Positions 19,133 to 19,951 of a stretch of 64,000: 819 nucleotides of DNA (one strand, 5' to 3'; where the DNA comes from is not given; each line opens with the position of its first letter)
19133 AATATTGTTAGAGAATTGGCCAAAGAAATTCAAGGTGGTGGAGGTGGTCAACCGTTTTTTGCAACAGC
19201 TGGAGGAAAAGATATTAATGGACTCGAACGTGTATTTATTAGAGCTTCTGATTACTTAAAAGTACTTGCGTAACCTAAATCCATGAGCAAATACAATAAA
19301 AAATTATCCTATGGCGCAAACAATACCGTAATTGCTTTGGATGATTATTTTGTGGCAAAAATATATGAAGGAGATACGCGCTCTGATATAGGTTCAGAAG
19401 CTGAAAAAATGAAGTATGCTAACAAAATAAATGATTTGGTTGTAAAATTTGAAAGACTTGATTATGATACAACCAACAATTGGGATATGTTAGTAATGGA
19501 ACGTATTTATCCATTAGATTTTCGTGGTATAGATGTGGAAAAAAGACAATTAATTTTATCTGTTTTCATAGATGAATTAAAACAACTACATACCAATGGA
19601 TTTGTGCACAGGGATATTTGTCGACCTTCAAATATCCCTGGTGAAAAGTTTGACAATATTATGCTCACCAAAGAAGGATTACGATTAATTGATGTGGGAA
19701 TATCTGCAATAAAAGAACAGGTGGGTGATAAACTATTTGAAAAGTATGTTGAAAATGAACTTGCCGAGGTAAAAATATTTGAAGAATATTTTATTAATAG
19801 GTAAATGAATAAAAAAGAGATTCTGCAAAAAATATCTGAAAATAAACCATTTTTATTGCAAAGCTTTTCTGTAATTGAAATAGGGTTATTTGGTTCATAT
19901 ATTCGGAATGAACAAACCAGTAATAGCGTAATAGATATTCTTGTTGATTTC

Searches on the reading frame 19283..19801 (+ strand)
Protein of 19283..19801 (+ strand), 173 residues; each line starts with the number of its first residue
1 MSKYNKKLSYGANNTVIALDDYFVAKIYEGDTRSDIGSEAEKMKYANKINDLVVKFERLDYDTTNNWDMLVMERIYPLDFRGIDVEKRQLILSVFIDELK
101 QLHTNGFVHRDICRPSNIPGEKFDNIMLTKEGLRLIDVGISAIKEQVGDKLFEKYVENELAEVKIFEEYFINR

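Call 3: search_protein_families(library=pfam, proteins=[window:19283-19801:+], max_evalue=10)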
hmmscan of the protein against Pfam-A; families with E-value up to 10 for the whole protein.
window:19283-19801:+ (173 aa): 2 families
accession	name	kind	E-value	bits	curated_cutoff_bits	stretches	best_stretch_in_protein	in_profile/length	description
PF00069.31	Pkinase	-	0.0013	18.7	31.7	1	88-145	100-149/263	Protein kinase domain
PF23615.1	Chromo_MIT1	-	0.083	13.8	27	1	35-68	27-59/82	MIT1 Chromo domain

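Call 4: search_protein_families(library=ncbifam, proteins=[window:19283-19801:+], max_evalue=10)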
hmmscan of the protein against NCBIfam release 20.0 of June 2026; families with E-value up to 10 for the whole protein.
window:19283-19801:+ (173 aa): 6 families
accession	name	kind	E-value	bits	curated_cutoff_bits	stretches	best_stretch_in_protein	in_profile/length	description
TIGR03724.2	arch_bud32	equivalog_domain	0.00032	20.2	125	1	61-150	61-140/193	KEOPS complex kinase/ATPase Bud32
NF007174.0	PRK09605.1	equivalog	0.001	17.6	447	1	61-152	404-484/535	bifunctional N(6)-L-threonylcarbamoyladenine synthase/serine/threonine protein kinase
NF038150.1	lanthi_synth_IV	equivalog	0.0039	15.6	650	1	91-146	303-350/851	class IV lanthionine synthetase LanL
NF033483.0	PknB_PASTA_kin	equivalog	0.028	13.4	450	1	70-141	84-154/563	Stk1 family PASTA domain-containing Ser/Thr kinase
TIGR03903.1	TOMM_kin_cyc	equivalog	0.056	11.2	705.75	1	89-150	83-138/1267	TOMM system kinase/cyclase fusion protein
NF053615.1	SerThrKinAfsKStmc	equivalog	0.15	10.6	1300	1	97-141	123-158/809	protein serine/threonine kinase AfsK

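Call 5: search_protein_families(library=padloc, proteins=[window:19283-19801:+], max_evalue=10)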
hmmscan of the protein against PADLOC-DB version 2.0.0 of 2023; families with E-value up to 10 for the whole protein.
window:19283-19801:+ (173 aa): 16 families
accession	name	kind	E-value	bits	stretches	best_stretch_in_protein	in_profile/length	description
PDLC04056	PD-T4-6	-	4.8e-05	20.7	1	95-145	116-157/415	-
PDLC04047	PD-T4-6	-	0.00027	18.1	1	92-143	117-160/327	-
PDLC04042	PD-T4-6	-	0.0004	18.1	1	92-147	115-162/292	-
PDLC04060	PD-T4-6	-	0.00051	17.1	1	93-145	115-159/486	-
PDLC04063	PD-T4-6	-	0.00079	16.3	1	87-141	120-168/564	-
PDLC04053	PD-T4-6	-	0.0016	16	1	92-143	116-160/311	-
PDLC04045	PD-T4-6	-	0.0018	15.3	1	91-149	144-193/350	-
PDLC04044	PD-T4-6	-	0.002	15.3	1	92-141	144-186/372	-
PDLC04049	PD-T4-6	-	0.0023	14.8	2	95-141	123-163/442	-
PDLC04059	PD-T4-6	-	0.0026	14.9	1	95-160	119-176/433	-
PDLC04046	PD-T4-6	-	0.0026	14.9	1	91-118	121-147/427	-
PDLC04058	PD-T4-6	-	0.0055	13.8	1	96-146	124-168/460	-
PDLC03920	MkoA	-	0.0069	12.7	1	93-147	130-179/1112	-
PDLC04061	PD-T4-6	-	0.01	13.4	1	91-141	125-167/510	-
PDLC04138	mad6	-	0.012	12.5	1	49-145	408-502/659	mads_6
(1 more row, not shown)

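Call 6: find_homologous_proteins(query=window:19283-19801:+, max_evalue=0.001)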
Query window:19283-19801:+ (173 aa): 2618 proteins with E <= 0.001 among 2664 candidates; the best 120 are listed.
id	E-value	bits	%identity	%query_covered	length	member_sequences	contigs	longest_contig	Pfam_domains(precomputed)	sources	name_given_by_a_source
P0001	1.2e-108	378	100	100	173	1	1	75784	-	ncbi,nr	ncbi:MAG: hypothetical protein SFY32_03755 [Bacteroidota bacterium]|nr:hypothetical protein [Bactero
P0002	5.0e-81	288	75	100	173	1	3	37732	-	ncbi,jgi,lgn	-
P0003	7.8e-77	275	73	99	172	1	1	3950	-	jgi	jgi:tRNA A-37 threonylcarbamoyl transferase component Bud32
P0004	1.6e-75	270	71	100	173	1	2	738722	-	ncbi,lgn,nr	ncbi:MAG: hypothetical protein KF781_00025 [Chitinophagaceae bacterium]|nr:hypothetical protein [Chi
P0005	2.2e-75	270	71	100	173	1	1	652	-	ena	-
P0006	3.0e-75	270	70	100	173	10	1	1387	PF00069.32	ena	-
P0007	8.5e-75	268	71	100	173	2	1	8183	-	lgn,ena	-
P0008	2.4e-74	267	72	99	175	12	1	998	-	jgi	jgi:serine/threonine protein kinase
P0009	1.4e-73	264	69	100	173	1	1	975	-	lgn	-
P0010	4.7e-73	262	70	99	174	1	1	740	-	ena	-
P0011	6.7e-73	262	70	99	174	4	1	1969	-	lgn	-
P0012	9.1e-73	262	70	99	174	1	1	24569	-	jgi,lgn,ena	-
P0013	1.6e-72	261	69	100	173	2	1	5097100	-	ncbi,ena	-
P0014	2.8e-72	260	67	99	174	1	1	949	-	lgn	-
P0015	3.4e-72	260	68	99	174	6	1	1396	-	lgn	-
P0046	7.7e-70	252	70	100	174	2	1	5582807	-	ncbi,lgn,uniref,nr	ncbi:hypothetical protein [Tellurirhabdus rosea]|uniref:hypothetical protein n=1 Tax=Tellurirhabdus 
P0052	1.6e-69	251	65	99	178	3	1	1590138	-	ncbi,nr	ncbi:MAG: hypothetical protein KF734_01180 [Saprospiraceae bacterium]|nr:hypothetical protein [Sapro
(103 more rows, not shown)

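Call 7: search_solved_structures(query=window:19283-19801:+, max_evalue=10, show_alignments=3)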
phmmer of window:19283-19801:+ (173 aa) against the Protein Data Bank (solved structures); distinct sequences matched with E-value up to 10: 53.
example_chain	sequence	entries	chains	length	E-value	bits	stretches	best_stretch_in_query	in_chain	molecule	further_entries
2jam_A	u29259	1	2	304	0.0042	20.2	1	78-136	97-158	CALCIUM/CALMODULIN-DEPENDENT PROTEIN KINASE TYPE 1G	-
3nzp_A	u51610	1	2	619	0.27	14.3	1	87-147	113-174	Arginine decarboxylase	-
9e0j_O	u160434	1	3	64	0.37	13.9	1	33-73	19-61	Photosystem I reaction center subunit IV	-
4c0t_A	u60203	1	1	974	0.45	13.6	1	93-132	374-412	LIKELY PROTEIN KINASE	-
3vum_A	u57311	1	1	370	0.71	12.9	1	83-122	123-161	Mitogen-activated protein kinase 8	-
3vul_A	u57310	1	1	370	0.74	12.9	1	83-122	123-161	Mitogen-activated protein kinase 8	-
3vuk_A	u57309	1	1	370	0.74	12.9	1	83-122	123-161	Mitogen-activated protein kinase 8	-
3vui_A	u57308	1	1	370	0.78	12.8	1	83-122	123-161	Mitogen-activated protein kinase 8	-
3vuh_A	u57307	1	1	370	0.79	12.8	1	83-122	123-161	Mitogen-activated protein kinase 8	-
3e7o_A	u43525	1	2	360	0.85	12.7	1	82-120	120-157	Mitogen-activated protein kinase 9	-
7n8t_A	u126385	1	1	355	0.87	12.7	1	82-120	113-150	Mitogen-activated protein kinase 9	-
3o17_A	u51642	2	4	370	0.87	12.6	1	83-121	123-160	Mitogen-activated protein kinase 8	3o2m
2g01_A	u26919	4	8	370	0.88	12.6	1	83-121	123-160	Mitogen-activated protein kinase 8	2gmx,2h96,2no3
3npc_A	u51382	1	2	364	0.89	12.6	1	82-120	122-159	Mitogen-activated protein kinase 9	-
7cml_A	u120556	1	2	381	0.95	12.5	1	82-120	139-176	Mitogen-activated protein kinase 9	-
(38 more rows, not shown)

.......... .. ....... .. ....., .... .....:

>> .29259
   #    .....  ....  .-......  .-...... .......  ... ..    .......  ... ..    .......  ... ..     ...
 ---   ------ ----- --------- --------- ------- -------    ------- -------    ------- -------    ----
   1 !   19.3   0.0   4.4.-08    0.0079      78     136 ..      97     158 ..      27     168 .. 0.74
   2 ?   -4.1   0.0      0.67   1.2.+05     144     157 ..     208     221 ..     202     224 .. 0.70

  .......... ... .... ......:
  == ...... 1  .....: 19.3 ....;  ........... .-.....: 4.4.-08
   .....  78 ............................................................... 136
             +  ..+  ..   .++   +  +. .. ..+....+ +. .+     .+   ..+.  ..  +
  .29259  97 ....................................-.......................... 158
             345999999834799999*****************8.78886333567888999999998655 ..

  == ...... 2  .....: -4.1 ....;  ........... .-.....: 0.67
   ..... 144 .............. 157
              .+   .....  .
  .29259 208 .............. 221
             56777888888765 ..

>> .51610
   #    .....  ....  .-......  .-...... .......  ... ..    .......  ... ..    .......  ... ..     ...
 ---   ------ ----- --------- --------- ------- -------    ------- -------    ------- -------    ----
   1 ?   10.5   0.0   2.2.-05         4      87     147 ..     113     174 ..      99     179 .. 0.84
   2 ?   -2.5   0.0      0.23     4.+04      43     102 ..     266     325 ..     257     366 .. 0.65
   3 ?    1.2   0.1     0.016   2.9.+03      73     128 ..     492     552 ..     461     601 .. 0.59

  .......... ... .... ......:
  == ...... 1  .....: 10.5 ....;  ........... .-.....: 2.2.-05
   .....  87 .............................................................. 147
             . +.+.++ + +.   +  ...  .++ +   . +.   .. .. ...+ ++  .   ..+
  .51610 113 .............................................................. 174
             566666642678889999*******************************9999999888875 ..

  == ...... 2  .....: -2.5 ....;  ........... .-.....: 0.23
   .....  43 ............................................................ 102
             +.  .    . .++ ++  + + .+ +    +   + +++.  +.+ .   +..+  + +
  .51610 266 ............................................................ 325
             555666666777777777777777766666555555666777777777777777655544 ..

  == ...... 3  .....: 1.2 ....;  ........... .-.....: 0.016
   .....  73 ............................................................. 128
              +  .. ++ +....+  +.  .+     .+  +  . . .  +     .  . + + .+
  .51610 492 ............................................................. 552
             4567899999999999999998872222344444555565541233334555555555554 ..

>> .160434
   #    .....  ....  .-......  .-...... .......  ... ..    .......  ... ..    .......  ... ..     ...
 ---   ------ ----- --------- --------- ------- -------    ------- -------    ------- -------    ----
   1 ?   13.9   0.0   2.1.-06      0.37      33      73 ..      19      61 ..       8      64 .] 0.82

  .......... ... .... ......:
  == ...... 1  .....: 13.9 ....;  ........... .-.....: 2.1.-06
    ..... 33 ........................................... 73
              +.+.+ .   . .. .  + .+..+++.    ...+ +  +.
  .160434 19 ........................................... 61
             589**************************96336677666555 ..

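Call 11: find_related_loci(query=A1, collection=genome_contigs, flank=6000)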
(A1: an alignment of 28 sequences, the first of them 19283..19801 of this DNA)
Query A1 (173 aa) in genome_contigs; peptide patterns used: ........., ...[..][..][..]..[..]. (x = any residue, [..] = any of these).
506 stretches matched a pattern; 486 encode a relative of the query (tblastn E <= 1e-3); the best 80 are kept; 80 distinct loci.
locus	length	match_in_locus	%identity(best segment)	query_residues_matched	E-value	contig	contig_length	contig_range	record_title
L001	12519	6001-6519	68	1-173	2e-80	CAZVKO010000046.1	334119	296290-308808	MAG TPA_asm: uncultured Ginsengibacter sp. isolate binchicken_co84_440 genome assembly, contig: k141_2442143, whole geno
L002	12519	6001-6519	69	1-173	7e-80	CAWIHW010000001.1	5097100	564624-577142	MAG: uncultured Chitinophagaceae bacterium isolate MFD05502.bin.1.175 genome assembly, contig: contig_32740, whole genom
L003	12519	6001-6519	70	1-173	1e-79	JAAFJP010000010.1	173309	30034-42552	MAG: Cytophagales bacterium isolate bin5.concoct.b16b17b19.071 WN_Cytophagales_14_scaffold_10, whole genome shotgun sequ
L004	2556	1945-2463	69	1-173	6e-80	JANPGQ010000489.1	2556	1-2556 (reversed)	MAG: Cytophagales bacterium isolate VAR_69_metabat_321 VAR_69_k141_1384724, whole genome shotgun sequence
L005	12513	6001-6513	68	3-173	3e-78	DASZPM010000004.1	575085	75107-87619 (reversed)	MAG TPA_asm: Chitinophagaceae bacterium isolate SMAG_U5971 k141_47760, whole genome shotgun sequence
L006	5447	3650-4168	68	1-173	9e-78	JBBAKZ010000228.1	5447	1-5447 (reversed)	MAG: Arcicella sp. isolate EUL_050 ctg228-EUL_050, whole genome shotgun sequence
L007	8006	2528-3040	69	3-173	4e-77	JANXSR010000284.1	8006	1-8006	MAG: Ferruginibacter sp. isolate 337R_metabat_51 337R_k141_1294922, whole genome shotgun sequence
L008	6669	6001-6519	68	1-173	1e-76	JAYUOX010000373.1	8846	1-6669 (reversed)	MAG: Cytophagales bacterium isolate GL106_DN_concoct_198 GL106_DN_concoct_198_372, whole genome shotgun sequence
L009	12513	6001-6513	65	3-173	9e-77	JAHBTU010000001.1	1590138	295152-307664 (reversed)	MAG: Saprospiraceae bacterium isolate ACE_BAC3 BAC3_1, whole genome shotgun sequence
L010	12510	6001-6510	68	4-173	2e-76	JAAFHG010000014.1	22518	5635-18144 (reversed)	MAG: Chitinophagales bacterium isolate bin34.maxbin.ball.153 WN_Chitinophagales_4_scaffold_526, whole genome shotgun seq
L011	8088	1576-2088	67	3-173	2e-76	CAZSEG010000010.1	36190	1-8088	MAG TPA_asm: uncultured Chitinophagaceae bacterium isolate SRP344714_co2_508 genome assembly, contig: NODE_2790_length_3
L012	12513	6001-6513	66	3-173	4e-76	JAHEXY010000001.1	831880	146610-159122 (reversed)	MAG: Bacteroidetes bacterium isolate nzgw115 NODE_2_length_831881_cov_9.927837, whole genome shotgun sequence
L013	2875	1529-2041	67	3-173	8e-77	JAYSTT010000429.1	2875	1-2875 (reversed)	MAG: Ferruginibacter sp. isolate GFS_12518 GFS_12518_428, whole genome shotgun sequence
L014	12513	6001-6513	66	3-173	8e-76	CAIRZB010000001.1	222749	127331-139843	MAG: uncultured Parafilimonas sp. isolate AlinenLipids_bin-8879 genome assembly, contig: bin-8879:001/114, whole genome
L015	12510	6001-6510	67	4-173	7e-76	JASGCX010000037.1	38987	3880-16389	MAG: Flavobacterium sp. isolate MAG17 NODE_486_length_38987_cov_52.068119, whole genome shotgun sequence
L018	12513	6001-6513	67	3-173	1e-75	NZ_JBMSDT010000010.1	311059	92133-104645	Larkinella sp. VNQ87 contig10, whole genome shotgun sequence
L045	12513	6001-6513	65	3-173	2e-71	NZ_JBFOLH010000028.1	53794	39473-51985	Leadbetterella sp. DM7 NODE_28_length_53794_cov_92.225106, whole genome shotgun sequence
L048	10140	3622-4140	65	1-173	3e-71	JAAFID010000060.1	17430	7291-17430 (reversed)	MAG: Cytophagales bacterium isolate bin33.maxbin.ball.127 WN_Cytophagales_6_scaffold_60, whole genome shotgun sequence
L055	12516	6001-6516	63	2-173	8e-71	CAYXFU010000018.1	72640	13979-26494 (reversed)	MAG TPA_asm: uncultured Hyphomicrobiales bacterium isolate SRP272421_co4_697 genome assembly, contig: NODE_486_length_72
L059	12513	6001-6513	64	3-173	7e-71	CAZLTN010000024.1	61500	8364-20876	MAG TPA_asm: uncultured Cytophagales bacterium isolate SRP199154_co2_36 genome assembly, contig: NODE_281_length_61500_c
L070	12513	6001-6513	65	3-173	3e-70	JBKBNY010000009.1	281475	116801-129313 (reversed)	MAG: Spirosomataceae bacterium isolate 21I_061.bin.25 NODE_58_length_281475_cov_4.994143, whole genome shotgun sequence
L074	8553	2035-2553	65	1-173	4e-70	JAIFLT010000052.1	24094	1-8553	MAG: Flavobacterium sp. isolate bin_227 scaffold_4442, whole genome shotgun sequence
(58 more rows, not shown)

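Call 14: predict_structure(alignment_id=A1)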
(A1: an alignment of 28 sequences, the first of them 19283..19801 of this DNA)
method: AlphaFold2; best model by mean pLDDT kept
length: 173 residues; sequences in the alignment: 28
mean_pLDDT: 88.1   pTM: 0.83
mean pLDDT of the five models: 88.1, 85.8, 85.4, 84.9, 77.9
residues with pLDDT >= 90: 106; 70-90: 49; 50-70: 16; < 50: 2
segments of 3 or more residues with pLDDT < 50: none
pLDDT, mean of each block of 10 residues (from residue 1): 57 75 88 75 96 95 89 91 93 98 96 81 88 90 94 97 95 88
secondary structure, 60 per line:
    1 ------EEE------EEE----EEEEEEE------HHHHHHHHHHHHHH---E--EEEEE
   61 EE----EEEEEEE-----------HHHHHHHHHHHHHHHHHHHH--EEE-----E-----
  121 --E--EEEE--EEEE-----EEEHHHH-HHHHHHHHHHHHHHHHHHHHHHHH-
elements in order: E7-9 E16-18 E23-29 H36-49 E56-62 E67-73 H85-104 E107-109 E126-129 E132-135 E141-143 H144-147 H149-172

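Call 22: fold_search(model_id=the predicted structure, library=pdb)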
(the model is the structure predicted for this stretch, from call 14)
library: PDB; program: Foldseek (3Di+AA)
matches with E <= 10: 1935; with E <= 0.001: 1058
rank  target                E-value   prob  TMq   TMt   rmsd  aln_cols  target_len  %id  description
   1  9av7                  5.7e-08  1.00  0.57  0.35   3.6       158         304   18  Crystal structure of CMGC family protein kinase from Trichomonas vaginalis (AMP-PNP) (released 2024-03-13)
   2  9av6                  1.0e-07  1.00  0.60  0.35   3.6       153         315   18  Crystal structure of CMGC family protein kinase from Trichomonas vaginalis (Apo) (released 2024-03-13)
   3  6yzh_A                3.1e-07  1.00  0.60  0.32   3.6       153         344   20  Crystal structure of P8C9 bound to CK2alpha (released 2021-05-19)
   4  7qux_A                3.1e-07  1.00  0.57  0.32   3.9       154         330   21  Crystal structure of P7C8 bound to CK2alpha (released 2022-12-28)
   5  1daw                  3.5e-07  1.00  0.59  0.33   3.6       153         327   19  CRYSTAL STRUCTURE OF A BINARY COMPLEX OF PROTEIN KINASE CK2 (ALPHA-SUBUNIT) AND MG-AMPPNP (released 2000-05-03)
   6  9r5f                  6.1e-07  1.00  0.63  0.35   3.3       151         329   20  Crystal structure of human protein kinase CK2 catalytic subunit (isoenzyme ck2alpha'; CSNK2A2 gene product) in complex w (released 2026-01-14)
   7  6l23                  6.1e-07  1.00  0.60  0.33   3.7       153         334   20  Crystal structure of CK2a1 V116I with hematein (released 2021-03-31)
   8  5ooi_B                6.5e-07  1.00  0.57  0.33   3.5       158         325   22  STRUCTURE OF PROTEIN KINASE CK2 CATALYTIC SUBUNIT (ISOFORM CK2ALPHA') IN COMPLEX WITH THE INDENOINDOLE-TYPE INHIBITOR  (released 2017-12-27)
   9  4md8_E                6.5e-07  1.00  0.58  0.33   4.0       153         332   19  Crystal Structure of full-length symmetric CK2 holoenzyme with mutated alpha subunit (F121E) (released 2013-11-20)
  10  3pzh                  6.5e-07  1.00  0.57  0.32   3.7       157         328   18  Crystal structure of maize CK2 alpha in complex with emodin at 1.92 A resolution (released 2011-12-21)
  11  3w8l_A                6.9e-07  1.00  0.62  0.35   3.7       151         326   20  Crystal structure of human CK2 in complex with inositol hexakisphosphate (released 2013-11-13)
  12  9tfy_A                6.9e-07  1.00  0.60  0.33   3.6       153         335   18  Arabidopsis thaliana Casein Kinase 2 (CK2) alpha1 - beta1 complex bound to inositol hexakisphosphate (InsP6) (released 2025-12-17)
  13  4krc_A                7.3e-07  1.00  0.58  0.36   4.0       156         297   20  Crystal Structure of Pho85-Pcl10-ATP-gamma-S Complex (released 2013-09-18)
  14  4anm                  7.3e-07  1.00  0.58  0.33   3.8       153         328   19  Complex of CK2 with a CDC7 inhibitor (released 2012-05-23)
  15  5m4u                  7.3e-07  1.00  0.58  0.32   3.3       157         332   19  ORTHORHOMBIC COMPLEX STRUCTURE OF HUMAN PROTEIN KINASE CK2 CATALYTIC SUBUNIT (ISOFORM CK2ALPHA') WITH THE INHIBITOR 4'-C (released 2017-01-18)
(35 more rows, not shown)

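Call 24: search_protein_representatives(alignment_id=A1)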
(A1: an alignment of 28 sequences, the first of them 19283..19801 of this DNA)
Query: 28 sequences, 174 profile positions. Proteins with E-value up to 0.001 (for the whole library): 260; up to 1e-10: 187; up to 1e-30: 39. The best 150 are listed.
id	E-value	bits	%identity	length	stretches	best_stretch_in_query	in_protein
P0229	4.2e-78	277.2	-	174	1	1-174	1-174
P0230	5.8e-62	224.6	-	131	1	44-174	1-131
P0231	8.3e-58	211.1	-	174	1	1-174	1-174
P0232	5.7e-57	208.4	-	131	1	1-131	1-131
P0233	6.3e-53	195.2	-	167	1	6-167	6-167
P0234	7.1e-53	195.0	-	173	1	3-173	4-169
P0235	4.5e-49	182.6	-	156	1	1-114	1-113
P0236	1.3e-48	181.2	-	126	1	4-121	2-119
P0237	2.7e-48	180.1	-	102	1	73-174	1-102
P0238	1.9e-44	167.6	-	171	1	3-174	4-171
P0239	2.6e-43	163.9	-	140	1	4-101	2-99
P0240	3.4e-43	163.5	-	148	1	11-114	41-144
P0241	9.7e-43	162.0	-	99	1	4-101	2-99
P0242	3.8e-41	156.8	-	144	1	1-102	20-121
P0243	2.6e-39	150.9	-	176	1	2-172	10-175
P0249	1.9e-36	141.5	-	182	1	4-172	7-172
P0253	5.6e-35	136.7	-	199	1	16-173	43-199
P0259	5.1e-33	130.4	-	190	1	32-172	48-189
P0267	6.9e-31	123.4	-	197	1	15-173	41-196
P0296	2.7e-24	102.0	-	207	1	7-172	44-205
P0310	3.8e-22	95.0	-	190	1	7-173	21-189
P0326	3.1e-20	88.7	-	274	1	9-173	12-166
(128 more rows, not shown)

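Call 26: search_protein_families(library=pfam, alignment_id=A1, max_evalue=1)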
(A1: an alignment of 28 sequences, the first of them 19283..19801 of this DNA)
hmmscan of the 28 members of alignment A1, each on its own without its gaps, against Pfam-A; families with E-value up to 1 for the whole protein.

A. member 1, window:19283-19801:+ (173 aa): 2 families
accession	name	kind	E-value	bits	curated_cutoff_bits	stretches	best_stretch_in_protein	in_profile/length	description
PF00069.31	Pkinase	-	0.0013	18.7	31.7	1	88-145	100-149/263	Protein kinase domain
PF23615.1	Chromo_MIT1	-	0.083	13.8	27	1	35-68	27-59/82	MIT1 Chromo domain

B. families by the number of members that match (of 28 scanned): 7 families
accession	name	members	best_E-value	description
PF00069.31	Pkinase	27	8.2e-05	Protein kinase domain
PF01636.29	APH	7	0.0042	Phosphotransferase enzyme family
PF19250.5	DUF5898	7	0.018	Family of unknown function (DUF5898)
PF01638.23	HxlR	4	0.011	HxlR-like helix-turn-helix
PF23615.1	Chromo_MIT1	2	0.065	MIT1 Chromo domain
PF06969.22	HemN_C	1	0.051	HemN C-terminal domain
PF03109.22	ABC1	1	0.056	ABC1 atypical kinase-like domain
